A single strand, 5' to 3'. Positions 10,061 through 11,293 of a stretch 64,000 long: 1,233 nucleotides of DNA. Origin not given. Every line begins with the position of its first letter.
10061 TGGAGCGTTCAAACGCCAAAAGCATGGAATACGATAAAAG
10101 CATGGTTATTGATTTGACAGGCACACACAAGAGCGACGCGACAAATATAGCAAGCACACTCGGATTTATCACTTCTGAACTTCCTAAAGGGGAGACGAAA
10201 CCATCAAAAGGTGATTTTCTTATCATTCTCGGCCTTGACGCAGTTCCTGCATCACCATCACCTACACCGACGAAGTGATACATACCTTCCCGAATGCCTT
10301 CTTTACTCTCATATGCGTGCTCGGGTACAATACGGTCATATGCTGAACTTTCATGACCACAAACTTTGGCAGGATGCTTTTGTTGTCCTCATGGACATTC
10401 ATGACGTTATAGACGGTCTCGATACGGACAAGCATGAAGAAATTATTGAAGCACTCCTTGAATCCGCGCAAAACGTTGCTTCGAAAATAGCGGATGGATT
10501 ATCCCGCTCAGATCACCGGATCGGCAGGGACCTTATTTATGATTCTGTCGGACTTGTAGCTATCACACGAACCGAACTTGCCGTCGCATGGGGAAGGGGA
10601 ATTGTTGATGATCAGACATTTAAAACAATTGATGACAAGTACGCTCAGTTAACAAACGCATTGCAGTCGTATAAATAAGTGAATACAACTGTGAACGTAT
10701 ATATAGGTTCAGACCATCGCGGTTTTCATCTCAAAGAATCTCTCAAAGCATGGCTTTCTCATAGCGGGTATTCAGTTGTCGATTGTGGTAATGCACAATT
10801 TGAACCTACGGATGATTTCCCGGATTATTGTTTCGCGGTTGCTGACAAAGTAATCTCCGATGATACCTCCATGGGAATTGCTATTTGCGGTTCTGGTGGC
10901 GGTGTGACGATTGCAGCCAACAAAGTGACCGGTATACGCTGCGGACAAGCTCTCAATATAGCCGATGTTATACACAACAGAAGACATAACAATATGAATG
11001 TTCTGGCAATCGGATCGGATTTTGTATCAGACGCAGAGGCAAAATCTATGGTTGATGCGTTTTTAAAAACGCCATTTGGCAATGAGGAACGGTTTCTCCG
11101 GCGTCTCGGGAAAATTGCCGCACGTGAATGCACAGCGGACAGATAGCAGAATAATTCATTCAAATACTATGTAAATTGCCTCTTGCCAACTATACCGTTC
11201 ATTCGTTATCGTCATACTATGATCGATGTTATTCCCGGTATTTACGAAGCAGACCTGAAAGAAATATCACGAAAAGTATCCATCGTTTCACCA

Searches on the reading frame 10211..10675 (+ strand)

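Call 26: search_protein_families(library=pfam, proteins=[window:10211-10675:+], max_evalue=0.001)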
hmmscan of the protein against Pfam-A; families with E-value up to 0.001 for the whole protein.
window:10211-10675:+ (155 aa): 1 family
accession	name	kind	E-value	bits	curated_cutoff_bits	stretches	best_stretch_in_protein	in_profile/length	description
PF05635.17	23S_rRNA_IVP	-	9.8e-08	32.6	33.8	1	49-152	2-105/106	23S rRNA-intervening sequence protein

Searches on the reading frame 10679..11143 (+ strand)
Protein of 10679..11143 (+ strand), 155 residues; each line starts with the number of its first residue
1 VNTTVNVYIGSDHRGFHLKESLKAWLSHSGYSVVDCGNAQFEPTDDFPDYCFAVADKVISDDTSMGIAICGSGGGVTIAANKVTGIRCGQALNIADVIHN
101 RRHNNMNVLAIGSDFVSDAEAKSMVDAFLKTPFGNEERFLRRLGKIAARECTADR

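Call 26: search_protein_families(library=pfam, proteins=[window:10679-11143:+], max_evalue=0.001)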
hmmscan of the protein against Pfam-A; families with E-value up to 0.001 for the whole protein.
window:10679-11143:+ (155 aa): 2 families
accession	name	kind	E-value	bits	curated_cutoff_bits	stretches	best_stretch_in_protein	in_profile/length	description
PF02502.23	LacAB_rpiB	-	2.2e-43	148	24.7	1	7-146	1-138/138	Ribose/Galactose Isomerase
PF14272.11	Gly_rich_SFCGS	-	0.00053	20.4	27.3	1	54-130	38-113/114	Glycine-rich SFCGS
